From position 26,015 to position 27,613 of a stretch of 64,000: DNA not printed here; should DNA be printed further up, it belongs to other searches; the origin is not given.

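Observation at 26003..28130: Orphan coiled-coil / TM-hairpin protein wedged between the rplM-rpsI operon and malQ, with a full-length antisense shadow ORF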

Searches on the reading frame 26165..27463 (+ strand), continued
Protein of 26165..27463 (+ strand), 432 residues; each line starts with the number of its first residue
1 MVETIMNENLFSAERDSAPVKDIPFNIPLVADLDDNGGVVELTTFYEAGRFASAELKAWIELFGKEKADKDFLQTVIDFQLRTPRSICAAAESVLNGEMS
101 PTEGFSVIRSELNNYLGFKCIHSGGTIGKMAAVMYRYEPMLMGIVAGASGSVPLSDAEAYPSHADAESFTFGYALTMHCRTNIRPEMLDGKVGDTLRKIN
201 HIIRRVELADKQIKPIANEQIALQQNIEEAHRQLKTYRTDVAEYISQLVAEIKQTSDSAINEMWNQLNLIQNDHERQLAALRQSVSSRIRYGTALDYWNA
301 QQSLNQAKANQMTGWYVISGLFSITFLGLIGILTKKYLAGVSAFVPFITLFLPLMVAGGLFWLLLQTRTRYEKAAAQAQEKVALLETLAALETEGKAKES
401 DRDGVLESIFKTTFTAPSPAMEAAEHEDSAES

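Call 52: find_homologous_proteins(query=A3, max_evalue=0.00001)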
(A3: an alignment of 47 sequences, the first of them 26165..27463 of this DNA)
Query A3 (47 sequences) (432 aa, profile of the alignment): 59 proteins with E <= 0.00001 among 8000 candidates.
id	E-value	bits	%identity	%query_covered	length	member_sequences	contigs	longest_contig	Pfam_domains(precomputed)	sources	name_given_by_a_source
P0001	1.4e-104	368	100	99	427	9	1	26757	-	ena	-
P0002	6.5e-101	356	81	100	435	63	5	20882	-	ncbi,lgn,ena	-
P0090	2.3e-99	351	19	89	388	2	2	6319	PF19658.5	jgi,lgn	-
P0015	1.5e-98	349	66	97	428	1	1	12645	-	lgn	-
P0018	1.7e-98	348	68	94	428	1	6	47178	-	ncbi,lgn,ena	-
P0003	2.2e-98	348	82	99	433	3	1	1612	-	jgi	-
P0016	3.6e-98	347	67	96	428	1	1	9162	-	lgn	-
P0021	9.8e-98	346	67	96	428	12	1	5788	-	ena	-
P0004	9.9e-98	346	75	99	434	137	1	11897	-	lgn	-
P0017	1.0e-97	346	67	96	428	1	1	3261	-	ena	-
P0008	1.1e-97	346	67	96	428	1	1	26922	-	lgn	-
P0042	1.5e-97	345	63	97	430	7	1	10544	-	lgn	-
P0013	2.1e-97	345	67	96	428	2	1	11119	-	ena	-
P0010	2.4e-97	345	67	96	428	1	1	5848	-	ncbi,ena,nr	ncbi:MAG: hypothetical protein J6L82_06720 [Alphaproteobacteria bacterium]|nr:hypothetical protein [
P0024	2.4e-97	345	67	93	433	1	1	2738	-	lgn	-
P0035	4.4e-97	344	64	98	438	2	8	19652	PF19658.5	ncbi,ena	-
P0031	1.9e-96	342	67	93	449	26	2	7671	PF19658.5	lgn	-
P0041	1.9e-96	342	61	99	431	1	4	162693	-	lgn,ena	-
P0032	4.4e-96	340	67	92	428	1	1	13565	PF19658.5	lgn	-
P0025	4.7e-96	340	67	93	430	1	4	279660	-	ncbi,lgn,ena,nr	ncbi:MAG: hypothetical protein J5787_00950 [Alphaproteobacteria bacterium]|nr:hypothetical protein [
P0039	2.2e-95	338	64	96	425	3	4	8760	PF19658.5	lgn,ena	-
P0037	1.2e-93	333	65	93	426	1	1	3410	PF19658.5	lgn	-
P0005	3.1e-93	331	72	99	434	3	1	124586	-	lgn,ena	-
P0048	9.2e-92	326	62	93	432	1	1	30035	PF19658.5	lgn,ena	-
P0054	3.7e-91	324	44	94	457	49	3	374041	-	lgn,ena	-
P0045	1.3e-90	322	64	93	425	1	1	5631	PF19658.5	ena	-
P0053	4.3e-85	304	47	92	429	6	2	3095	PF19658.5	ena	-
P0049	4.4e-82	294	58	94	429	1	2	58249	PF19658.5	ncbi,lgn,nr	ncbi:MAG: hypothetical protein MJ247_04600 [Alphaproteobacteria bacterium]|nr:hypothetical protein [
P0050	5.4e-71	258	51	99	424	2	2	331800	PF19658.5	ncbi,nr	ncbi:MAG: hypothetical protein MJ250_00660 [Alphaproteobacteria bacterium]|nr:hypothetical protein [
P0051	4.0e-70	255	51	97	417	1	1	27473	PF19658.5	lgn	-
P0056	4.8e-50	189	69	54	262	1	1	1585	PF19658.5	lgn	-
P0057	6.4e-47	179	47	65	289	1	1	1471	PF19658.5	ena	-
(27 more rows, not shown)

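Call 53: search_dna_similar(query=P0074, collection=plasmids, mode=protein, max_evalue=0.001, max_rows=15)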
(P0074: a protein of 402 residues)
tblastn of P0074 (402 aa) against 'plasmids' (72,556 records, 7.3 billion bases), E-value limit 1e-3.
No match.

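Call 54: search_dna_similar(query=P0087, collection=plasmids, mode=protein, max_evalue=0.001, max_rows=15)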
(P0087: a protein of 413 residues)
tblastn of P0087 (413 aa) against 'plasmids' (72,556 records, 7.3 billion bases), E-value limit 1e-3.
No match.

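Call 55: search_dna_similar(query=P0085, collection=phages, mode=protein, max_evalue=0.001, max_rows=15)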
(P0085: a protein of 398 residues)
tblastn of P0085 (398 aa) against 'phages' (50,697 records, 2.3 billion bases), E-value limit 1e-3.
No match.

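Call 56: list_cluster_members(proteins=[P0074, P0076, P0078, P0080, P0085, P0087, P0093, P0099, P0104, P0175])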
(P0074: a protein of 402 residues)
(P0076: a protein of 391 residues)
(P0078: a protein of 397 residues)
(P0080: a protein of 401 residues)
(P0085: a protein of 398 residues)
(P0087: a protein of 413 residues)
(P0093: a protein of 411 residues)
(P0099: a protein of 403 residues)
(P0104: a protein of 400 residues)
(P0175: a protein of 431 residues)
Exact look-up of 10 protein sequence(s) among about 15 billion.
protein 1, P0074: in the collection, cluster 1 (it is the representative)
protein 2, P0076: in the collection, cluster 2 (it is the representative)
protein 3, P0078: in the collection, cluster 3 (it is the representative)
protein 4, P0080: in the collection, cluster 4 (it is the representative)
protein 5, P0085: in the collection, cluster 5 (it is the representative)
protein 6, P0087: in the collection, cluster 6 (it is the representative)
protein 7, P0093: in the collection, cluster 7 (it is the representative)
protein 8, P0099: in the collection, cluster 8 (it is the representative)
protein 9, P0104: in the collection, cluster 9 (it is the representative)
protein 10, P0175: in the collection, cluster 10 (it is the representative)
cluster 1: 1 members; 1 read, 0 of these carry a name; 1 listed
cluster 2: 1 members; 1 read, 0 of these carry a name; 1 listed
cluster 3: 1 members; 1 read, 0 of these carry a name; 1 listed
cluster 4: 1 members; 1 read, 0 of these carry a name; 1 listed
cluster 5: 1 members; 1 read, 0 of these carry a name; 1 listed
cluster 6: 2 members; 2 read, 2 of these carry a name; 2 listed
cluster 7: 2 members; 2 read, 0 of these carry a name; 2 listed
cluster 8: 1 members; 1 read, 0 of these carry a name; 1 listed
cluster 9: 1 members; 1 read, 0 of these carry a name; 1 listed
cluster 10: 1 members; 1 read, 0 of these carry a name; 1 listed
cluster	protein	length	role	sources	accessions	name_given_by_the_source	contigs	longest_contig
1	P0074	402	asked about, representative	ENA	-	-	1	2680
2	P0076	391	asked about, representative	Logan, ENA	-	-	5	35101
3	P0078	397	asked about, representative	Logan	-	-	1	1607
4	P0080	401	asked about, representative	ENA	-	-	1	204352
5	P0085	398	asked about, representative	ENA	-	-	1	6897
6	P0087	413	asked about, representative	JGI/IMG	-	Family of unknown function (DUF6161)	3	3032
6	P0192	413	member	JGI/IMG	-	Family of unknown function (DUF6161)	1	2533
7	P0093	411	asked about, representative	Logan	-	-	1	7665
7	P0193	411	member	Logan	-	-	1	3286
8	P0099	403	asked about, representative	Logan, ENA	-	-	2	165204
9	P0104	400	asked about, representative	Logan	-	-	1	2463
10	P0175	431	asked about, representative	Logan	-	-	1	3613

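Call 58: find_encoding_contigs(protein=P0080, flank=8000, max_places=1)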
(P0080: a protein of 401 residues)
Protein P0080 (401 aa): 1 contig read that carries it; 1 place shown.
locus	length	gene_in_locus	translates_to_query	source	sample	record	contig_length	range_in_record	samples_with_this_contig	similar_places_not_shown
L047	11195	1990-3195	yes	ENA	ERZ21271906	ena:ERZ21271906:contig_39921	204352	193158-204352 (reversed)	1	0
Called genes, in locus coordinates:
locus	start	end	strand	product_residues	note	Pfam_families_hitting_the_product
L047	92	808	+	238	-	PF01797:Y1_Tnp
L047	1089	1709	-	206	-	-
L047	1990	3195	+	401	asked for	PF19658:DUF6161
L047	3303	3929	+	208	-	PF19865:DUF6338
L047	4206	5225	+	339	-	PF13614:AAA_31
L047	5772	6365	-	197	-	-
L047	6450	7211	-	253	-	PF03309:Pan_kinase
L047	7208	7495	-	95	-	PF02237:BPL_C (weak)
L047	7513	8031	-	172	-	PF03099:BPL_LplA_LipB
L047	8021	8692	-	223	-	PF02660:G3P_acyltransf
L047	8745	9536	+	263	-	PF00781:DAGK_cat, PF19279:YegS_C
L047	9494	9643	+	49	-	-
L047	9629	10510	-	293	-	PF00892:EamA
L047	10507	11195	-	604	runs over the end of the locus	PF17899:Peptidase_M61_N, PF05299:Peptidase_M61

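Call 59: find_encoding_contigs(protein=P0099, flank=8000, max_places=1)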
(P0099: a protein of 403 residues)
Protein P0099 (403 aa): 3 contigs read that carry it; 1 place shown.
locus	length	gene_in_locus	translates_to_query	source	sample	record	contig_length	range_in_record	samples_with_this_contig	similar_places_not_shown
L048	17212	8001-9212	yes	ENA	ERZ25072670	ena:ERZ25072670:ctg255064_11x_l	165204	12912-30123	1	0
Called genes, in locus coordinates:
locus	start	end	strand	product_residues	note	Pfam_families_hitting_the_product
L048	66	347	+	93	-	-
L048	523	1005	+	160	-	PF04986:Y2_Tnp (weak)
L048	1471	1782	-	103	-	PF02538:Hydantoinase_B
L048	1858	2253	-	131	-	PF02538:Hydantoinase_B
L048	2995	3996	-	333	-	PF02899:Phage_int_SAM_1 (weak), PF00589:Phage_integrase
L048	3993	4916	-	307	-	PF00589:Phage_integrase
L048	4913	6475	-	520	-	PF02899:Phage_int_SAM_1 (faint), PF00589:Phage_integrase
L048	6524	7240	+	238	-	PF00589:Phage_integrase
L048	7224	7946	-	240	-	PF13005:zf-IS66, PF03050:DDE_Tnp_IS66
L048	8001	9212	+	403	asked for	PF19658:DUF6161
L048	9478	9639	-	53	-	PF13817:DDE_Tnp_IS66_C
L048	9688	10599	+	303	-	-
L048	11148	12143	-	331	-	PF01555:N6_N4_Mtase, PF03602:Cons_hypoth95 (weak), PF01555:N6_N4_Mtase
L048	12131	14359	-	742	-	PF02384:N6_Mtase (weak), PF20473:MmeI_Mtase (faint), PF07669:Eco57I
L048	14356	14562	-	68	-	PF01402:RHH_1 (weak)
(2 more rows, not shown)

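Call 60: find_encoding_contigs(protein=P0076, flank=8000, max_places=2)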
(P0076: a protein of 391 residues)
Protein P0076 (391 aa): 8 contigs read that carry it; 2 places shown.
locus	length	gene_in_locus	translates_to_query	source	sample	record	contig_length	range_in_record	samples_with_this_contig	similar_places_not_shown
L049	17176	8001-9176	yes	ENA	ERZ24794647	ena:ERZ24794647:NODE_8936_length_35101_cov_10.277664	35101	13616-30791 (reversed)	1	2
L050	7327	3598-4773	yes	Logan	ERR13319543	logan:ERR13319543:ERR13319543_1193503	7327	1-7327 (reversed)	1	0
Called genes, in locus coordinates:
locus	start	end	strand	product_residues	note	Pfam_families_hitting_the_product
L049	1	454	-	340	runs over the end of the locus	PF11300:DUF3102, PF05063:MT-A70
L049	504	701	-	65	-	-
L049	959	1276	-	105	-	-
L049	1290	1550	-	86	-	-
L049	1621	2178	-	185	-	-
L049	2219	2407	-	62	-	-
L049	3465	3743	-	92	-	-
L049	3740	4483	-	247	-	-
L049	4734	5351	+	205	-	-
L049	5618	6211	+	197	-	-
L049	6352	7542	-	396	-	PF13432:TPR_16 (weak), PF14559:TPR_19 (faint)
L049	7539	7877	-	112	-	-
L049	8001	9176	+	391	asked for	PF19658:DUF6161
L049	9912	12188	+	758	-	PF07992:Pyr_redox_2, PF00586:AIRS, PF02769:AIRS_C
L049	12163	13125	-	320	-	PF20706:GT4-conflict (weak), PF00534:Glycos_transf_1, PF13692:Glyco_trans_1_4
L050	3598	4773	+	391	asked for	PF19658:DUF6161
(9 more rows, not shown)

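Call 61: search_protein_families(library=padloc, alignment_id=A3, max_evalue=0.001)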
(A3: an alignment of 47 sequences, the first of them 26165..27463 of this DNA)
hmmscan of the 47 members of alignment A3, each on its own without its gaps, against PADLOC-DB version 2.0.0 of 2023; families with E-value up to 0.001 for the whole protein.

A. member 1, window:26165-27463:+ (432 aa): 0 families

B. families by the number of members that match (of 47 scanned): 9 families
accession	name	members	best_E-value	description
PDLC02354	AbiZ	34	1.3e-23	AbiZ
PDLC03841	LeoBC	4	0.00014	-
PDLC00006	DruC1|DruC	1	0.00016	Unknown function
PDLC03859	LmuB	1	0.0004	-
PDLC01625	Cas6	1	0.0005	"CAS-I,CAS-II,CAS-III,CAS-IV,CAS-V,CAS-VI; crRNAmaturation"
PDLC03864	LmuB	1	0.00051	-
PDLC04499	PDC-M18B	1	0.00063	-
PDLC03839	LeoA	1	0.00084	-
PDLC00598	ZorA1|ZorA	1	0.00099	MotA/ExbB/TolQ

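Call 62: search_protein_families(library=pfam, alignment_id=A3, max_evalue=0.001)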
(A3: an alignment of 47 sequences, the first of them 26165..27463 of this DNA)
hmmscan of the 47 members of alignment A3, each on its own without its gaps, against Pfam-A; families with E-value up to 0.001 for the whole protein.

A. member 1, window:26165-27463:+ (432 aa): 1 family
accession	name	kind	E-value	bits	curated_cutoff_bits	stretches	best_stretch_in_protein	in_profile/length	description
PF19658.4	DUF6161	-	0.00065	19.7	27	0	219-334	5-120/216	Family of unknown function (DUF6161)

B. families by the number of members that match (of 47 scanned): 4 families
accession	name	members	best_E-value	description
PF19658.4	DUF6161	43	1.5e-29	Family of unknown function (DUF6161)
PF20990.2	DUF2207_C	6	4.7e-05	Predicted membrane protein (DUF2207) C-terminal domain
PF09728.14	Taxilin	1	0.00017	Myosin-like coiled-coil protein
PF05524.18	PEP-utilisers_N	1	0.00022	PEP-utilising enzyme, N-terminal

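Call 63: search_protein_families(library=padloc, proteins=[P0058, P0059, P0060, P0064, P0067, P0069, P0076, P0080, P0081, P0099], max_evalue=0.01)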
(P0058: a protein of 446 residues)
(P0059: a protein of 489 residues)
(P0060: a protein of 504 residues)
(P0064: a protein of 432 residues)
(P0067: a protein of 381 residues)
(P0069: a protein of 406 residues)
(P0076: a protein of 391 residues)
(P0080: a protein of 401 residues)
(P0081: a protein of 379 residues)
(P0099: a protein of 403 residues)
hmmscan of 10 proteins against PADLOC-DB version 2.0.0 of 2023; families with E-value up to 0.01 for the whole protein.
P0058 (446 aa): 2 families
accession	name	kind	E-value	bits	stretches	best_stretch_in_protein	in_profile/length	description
PDLC02354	AbiZ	-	3e-07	28.1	1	239-444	176-385/398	AbiZ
PDLC04897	PDC-S06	-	0.0094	12.5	0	207-305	270-370/727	-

P0059 (489 aa): 1 family
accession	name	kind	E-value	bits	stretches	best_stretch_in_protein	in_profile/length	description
PDLC02354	AbiZ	-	1.6e-08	32.3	1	266-464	180-374/398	AbiZ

P0060 (504 aa): 4 families
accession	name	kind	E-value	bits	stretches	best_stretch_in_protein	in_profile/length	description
PDLC02354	AbiZ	-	2.1e-06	25.4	1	204-409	177-372/398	AbiZ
PDLC03841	LeoBC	-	0.0055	13.9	1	176-390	342-532/601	-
PDLC03864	LmuB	-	0.0075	12.8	0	173-268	405-501/657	-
PDLC03859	LmuB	-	0.0094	13.2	0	189-279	349-449/611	-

P0064 (432 aa): 1 family
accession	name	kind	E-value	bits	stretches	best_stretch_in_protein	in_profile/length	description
PDLC02354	AbiZ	-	1.7e-06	25.7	1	206-423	162-381/398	AbiZ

P0067 (381 aa): 5 families
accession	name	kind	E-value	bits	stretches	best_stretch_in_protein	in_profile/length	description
PDLC00006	DruC1|DruC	-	0.00016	18.3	1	161-262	163-259/626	Unknown function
PDLC03841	LeoBC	-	0.0003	18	1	151-338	344-511/601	-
PDLC03859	LmuB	-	0.0047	14.2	1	152-248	353-452/611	-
PDLC03865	LmuB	-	0.0052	13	1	150-255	701-797/1007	-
PDLC00262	LmuB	-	0.0074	13.1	0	130-256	162-286/588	AAA ATPase domain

P0069 (406 aa): 3 families
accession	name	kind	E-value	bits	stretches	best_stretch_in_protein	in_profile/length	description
PDLC02354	AbiZ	-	7.9e-13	46.5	1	173-380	176-372/398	AbiZ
PDLC03841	LeoBC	-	0.00014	19.1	1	29-250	374-579/601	-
PDLC00506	JetC1|JetC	-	0.0072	12.4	1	180-248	681-750/1149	DUF3584 domain; MukB-like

P0076 (391 aa): 2 families
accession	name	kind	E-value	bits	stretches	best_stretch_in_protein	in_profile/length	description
PDLC02354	AbiZ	-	1.1e-05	23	1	151-363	159-372/398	AbiZ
PDLC04634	PDC-M40C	-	0.0018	15.9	1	151-319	174-285/344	-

P0080 (401 aa): 1 family
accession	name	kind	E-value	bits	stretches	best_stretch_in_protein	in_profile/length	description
PDLC02354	AbiZ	-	1.3e-10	39.2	1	190-373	193-372/398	AbiZ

P0081 (379 aa): 0 families

P0099 (403 aa): 2 families
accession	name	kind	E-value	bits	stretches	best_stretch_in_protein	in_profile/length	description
PDLC02354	AbiZ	-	1.8e-12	45.3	1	177-384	193-378/398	AbiZ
PDLC03863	LmuB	-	0.0031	14.3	1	176-256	335-415/610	-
